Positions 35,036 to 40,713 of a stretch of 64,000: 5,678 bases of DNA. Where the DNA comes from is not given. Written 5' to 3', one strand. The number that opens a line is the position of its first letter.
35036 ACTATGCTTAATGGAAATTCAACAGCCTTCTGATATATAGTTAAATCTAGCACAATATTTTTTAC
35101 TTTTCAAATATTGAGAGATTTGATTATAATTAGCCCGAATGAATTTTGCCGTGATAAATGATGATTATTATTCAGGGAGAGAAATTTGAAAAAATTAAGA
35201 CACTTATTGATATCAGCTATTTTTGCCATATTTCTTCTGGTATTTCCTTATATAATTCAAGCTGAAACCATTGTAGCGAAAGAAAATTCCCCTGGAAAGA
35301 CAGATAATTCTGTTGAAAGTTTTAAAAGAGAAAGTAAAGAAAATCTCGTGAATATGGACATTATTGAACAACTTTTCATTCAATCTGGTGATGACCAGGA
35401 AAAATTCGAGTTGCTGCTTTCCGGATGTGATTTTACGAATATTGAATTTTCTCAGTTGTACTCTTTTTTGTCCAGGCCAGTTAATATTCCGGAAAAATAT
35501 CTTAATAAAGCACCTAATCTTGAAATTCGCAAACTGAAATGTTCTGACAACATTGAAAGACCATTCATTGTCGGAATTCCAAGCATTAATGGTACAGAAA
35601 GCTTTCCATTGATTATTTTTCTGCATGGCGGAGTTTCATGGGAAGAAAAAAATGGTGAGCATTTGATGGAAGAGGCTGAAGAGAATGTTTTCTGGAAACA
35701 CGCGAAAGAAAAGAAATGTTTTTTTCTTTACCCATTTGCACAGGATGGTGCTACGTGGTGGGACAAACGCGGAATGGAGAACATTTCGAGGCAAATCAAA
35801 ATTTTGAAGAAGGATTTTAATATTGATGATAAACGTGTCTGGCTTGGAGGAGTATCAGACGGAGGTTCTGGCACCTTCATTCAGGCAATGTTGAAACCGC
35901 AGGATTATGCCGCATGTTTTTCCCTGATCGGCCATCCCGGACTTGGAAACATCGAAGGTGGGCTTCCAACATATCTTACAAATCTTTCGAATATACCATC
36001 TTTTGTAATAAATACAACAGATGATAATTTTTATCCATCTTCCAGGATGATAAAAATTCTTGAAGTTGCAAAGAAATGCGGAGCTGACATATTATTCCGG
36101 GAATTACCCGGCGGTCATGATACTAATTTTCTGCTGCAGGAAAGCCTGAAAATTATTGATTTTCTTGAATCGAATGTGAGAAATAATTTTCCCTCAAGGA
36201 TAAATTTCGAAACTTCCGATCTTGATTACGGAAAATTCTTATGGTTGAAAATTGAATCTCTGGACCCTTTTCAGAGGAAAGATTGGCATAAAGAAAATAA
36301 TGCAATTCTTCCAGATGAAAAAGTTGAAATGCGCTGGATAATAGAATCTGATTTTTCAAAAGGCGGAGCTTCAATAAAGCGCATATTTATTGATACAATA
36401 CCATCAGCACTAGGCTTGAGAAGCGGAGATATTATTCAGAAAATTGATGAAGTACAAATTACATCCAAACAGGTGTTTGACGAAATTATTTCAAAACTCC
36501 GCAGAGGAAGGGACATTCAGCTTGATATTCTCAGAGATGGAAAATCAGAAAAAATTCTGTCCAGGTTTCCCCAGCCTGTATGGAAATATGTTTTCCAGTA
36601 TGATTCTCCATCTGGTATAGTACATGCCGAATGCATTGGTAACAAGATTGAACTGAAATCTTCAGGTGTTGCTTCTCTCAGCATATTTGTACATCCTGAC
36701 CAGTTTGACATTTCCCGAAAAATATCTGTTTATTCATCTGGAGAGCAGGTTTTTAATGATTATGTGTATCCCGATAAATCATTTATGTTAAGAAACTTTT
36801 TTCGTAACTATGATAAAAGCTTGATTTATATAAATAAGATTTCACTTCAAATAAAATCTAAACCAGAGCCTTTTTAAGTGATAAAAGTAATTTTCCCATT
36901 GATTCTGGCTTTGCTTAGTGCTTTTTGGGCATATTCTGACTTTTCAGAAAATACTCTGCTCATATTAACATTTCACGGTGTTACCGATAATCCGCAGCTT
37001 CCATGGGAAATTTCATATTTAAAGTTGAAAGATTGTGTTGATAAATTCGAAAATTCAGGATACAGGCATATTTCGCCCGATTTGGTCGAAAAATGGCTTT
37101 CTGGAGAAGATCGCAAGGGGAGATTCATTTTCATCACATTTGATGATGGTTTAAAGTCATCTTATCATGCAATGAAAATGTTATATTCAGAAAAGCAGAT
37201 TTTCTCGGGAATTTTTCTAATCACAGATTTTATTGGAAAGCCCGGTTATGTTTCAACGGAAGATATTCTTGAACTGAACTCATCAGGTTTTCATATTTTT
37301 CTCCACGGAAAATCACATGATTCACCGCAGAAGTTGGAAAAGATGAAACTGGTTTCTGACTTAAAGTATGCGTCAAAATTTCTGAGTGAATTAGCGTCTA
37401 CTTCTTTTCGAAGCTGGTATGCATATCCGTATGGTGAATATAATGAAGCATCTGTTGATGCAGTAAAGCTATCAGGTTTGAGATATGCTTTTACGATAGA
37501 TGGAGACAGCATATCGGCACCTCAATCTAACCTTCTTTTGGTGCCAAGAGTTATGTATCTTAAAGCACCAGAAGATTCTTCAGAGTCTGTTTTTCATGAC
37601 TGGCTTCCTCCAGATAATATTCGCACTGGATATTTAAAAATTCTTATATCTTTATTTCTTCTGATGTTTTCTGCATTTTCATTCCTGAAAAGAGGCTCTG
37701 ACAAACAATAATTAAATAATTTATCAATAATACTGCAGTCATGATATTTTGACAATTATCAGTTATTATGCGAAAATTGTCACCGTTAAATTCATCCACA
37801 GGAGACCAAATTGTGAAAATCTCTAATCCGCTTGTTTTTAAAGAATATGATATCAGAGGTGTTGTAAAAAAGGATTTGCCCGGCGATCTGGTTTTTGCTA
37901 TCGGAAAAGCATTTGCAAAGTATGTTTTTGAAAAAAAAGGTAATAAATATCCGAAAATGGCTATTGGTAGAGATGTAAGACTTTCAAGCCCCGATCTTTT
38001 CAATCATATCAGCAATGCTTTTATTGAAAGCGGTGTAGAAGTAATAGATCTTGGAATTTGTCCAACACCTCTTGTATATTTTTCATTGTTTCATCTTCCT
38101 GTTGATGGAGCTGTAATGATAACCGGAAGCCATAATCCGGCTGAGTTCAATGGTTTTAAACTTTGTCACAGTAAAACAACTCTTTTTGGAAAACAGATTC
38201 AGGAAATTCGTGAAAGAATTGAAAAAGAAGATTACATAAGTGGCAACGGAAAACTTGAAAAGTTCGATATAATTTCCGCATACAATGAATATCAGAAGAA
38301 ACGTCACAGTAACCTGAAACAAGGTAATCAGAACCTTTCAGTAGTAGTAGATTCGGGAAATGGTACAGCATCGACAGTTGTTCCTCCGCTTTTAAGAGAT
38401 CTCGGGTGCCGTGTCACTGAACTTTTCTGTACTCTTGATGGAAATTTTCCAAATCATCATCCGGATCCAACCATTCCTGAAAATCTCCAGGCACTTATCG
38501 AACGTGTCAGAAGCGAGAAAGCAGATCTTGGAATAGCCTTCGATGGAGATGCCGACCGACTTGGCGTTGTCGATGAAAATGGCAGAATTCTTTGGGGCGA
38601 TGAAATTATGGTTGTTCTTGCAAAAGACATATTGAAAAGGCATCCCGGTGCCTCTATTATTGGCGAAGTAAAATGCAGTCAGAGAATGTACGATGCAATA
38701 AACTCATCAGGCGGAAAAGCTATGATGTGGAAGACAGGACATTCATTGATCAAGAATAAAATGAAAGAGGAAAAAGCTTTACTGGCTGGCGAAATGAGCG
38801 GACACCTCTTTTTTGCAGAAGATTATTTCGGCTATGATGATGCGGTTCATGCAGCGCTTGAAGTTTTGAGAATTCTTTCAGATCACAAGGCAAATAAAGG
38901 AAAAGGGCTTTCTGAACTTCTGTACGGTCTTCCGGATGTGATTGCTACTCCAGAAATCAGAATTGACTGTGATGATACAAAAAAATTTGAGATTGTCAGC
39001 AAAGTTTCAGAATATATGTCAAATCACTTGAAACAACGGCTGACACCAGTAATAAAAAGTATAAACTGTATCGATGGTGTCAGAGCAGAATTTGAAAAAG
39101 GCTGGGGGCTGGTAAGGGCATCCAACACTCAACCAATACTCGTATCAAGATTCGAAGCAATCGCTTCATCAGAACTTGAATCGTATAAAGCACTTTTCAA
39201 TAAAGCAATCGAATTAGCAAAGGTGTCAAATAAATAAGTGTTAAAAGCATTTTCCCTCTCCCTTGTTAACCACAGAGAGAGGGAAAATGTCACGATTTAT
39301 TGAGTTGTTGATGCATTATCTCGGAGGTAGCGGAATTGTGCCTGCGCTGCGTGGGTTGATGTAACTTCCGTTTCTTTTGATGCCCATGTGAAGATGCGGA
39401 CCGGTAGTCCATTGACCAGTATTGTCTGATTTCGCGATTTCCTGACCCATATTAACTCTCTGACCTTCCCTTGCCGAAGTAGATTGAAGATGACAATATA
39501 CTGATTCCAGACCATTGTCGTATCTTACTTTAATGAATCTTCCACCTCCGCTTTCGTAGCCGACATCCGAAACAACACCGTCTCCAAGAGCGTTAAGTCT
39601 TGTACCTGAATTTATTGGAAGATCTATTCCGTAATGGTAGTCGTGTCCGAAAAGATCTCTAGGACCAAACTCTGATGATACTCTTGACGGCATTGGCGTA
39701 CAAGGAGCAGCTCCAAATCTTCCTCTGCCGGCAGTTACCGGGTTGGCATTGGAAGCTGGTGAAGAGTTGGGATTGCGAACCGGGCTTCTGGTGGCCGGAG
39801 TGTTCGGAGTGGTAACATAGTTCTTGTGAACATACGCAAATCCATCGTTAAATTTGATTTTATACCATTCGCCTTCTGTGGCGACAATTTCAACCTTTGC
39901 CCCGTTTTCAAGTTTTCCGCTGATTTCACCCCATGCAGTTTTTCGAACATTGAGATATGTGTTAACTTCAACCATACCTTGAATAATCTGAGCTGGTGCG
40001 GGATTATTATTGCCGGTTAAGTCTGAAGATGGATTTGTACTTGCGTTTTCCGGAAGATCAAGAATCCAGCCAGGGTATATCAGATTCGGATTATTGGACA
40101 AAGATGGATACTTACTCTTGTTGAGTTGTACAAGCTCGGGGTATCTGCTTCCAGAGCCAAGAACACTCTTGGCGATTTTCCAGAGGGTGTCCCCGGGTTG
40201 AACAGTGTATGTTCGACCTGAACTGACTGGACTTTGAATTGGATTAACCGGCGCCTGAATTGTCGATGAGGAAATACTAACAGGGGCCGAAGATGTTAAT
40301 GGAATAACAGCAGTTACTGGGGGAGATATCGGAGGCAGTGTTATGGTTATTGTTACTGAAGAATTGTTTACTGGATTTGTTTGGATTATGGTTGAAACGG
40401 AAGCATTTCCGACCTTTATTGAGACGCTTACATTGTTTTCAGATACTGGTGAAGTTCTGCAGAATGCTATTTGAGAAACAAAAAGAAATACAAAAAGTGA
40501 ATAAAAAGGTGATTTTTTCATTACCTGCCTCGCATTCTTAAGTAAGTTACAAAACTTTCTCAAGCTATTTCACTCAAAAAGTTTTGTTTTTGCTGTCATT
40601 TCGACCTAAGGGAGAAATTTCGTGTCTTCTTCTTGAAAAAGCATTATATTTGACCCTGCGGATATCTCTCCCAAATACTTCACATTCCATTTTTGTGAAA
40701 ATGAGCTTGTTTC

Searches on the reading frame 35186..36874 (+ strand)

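Call 59: search_protein_families(library=pfam, proteins=[window:35186-36874:+], max_evalue=0.0001)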
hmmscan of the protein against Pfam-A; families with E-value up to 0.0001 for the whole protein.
window:35186-36874:+ (563 aa): 1 family
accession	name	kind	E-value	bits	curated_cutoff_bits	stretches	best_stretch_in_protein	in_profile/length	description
PF13180.12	PDZ_2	-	1.2e-07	32.3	27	1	409-456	28-75/80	PDZ domain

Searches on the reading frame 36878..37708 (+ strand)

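Call 59: search_protein_families(library=pfam, proteins=[window:36878-37708:+], max_evalue=0.0001)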
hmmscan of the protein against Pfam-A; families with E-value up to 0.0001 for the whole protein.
window:36878-37708:+ (277 aa): 1 family
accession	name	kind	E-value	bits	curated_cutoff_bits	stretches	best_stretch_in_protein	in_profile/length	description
PF01522.26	Polysacc_deac_1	-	1.3e-14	54.7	23.1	1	78-203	3-123/124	Polysaccharide deacetylase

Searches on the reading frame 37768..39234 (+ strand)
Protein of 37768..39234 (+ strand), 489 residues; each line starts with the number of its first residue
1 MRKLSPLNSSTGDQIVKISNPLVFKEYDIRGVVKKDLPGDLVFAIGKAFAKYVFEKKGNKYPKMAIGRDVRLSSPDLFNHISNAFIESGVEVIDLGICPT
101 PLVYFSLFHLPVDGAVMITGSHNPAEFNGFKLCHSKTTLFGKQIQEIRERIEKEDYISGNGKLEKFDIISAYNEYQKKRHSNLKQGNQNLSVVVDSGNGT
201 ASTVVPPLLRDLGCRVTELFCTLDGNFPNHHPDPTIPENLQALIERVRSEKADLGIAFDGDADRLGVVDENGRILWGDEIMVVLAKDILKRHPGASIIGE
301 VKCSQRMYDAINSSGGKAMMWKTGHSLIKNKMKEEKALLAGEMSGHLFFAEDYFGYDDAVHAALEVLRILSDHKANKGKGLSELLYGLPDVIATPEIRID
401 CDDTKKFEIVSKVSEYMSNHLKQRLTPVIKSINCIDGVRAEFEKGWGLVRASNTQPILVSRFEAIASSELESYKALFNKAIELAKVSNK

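Call 59: search_protein_families(library=pfam, proteins=[window:37768-39234:+], max_evalue=0.0001)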
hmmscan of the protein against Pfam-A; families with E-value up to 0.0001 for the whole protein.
window:37768-39234:+ (489 aa): 4 families
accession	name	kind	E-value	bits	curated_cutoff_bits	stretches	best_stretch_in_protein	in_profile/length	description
PF02878.22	PGM_PMM_I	-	1.5e-34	119.1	22.5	1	23-155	3-135/138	Phosphoglucomutase/phosphomannomutase, alpha/beta/alpha domain I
PF02879.22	PGM_PMM_II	-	4.3e-30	104.7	29.3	1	175-272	6-103/103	Phosphoglucomutase/phosphomannomutase, alpha/beta/alpha domain II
PF02880.22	PGM_PMM_III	-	2.7e-26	92.4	20.7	1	276-386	1-109/115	Phosphoglucomutase/phosphomannomutase, alpha/beta/alpha domain III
PF00408.26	PGM_PMM_IV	-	1.4e-09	38.3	23.1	1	396-475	1-63/68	Phosphoglucomutase/phosphomannomutase, C-terminal domain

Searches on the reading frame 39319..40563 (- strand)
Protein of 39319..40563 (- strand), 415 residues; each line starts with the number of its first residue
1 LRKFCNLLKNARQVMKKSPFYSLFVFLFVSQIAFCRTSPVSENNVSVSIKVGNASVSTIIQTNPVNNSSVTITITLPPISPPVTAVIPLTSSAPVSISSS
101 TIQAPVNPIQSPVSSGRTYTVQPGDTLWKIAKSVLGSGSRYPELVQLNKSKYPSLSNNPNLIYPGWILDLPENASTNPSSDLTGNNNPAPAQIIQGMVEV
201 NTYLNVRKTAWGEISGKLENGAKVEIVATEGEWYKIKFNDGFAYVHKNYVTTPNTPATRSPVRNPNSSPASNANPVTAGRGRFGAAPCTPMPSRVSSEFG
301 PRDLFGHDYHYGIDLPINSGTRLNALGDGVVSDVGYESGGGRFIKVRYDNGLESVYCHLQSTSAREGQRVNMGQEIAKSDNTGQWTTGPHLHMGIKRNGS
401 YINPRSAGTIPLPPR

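Call 59: search_protein_families(library=pfam, proteins=[window:39319-40563:-], max_evalue=0.0001)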
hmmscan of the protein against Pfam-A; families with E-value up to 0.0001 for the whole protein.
window:39319-40563:- (415 aa): 3 families
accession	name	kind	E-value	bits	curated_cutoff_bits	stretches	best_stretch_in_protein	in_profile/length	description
PF01551.29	Peptidase_M23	-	2.7e-25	88.8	28.7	1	309-404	2-96/96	Peptidase family M23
PF01476.26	LysM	-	4.6e-09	36.5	20.9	1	119-171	1-43/43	LysM domain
PF08239.17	SH3_3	-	1.5e-08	35.1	27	1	212-250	11-53/54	Bacterial SH3 domain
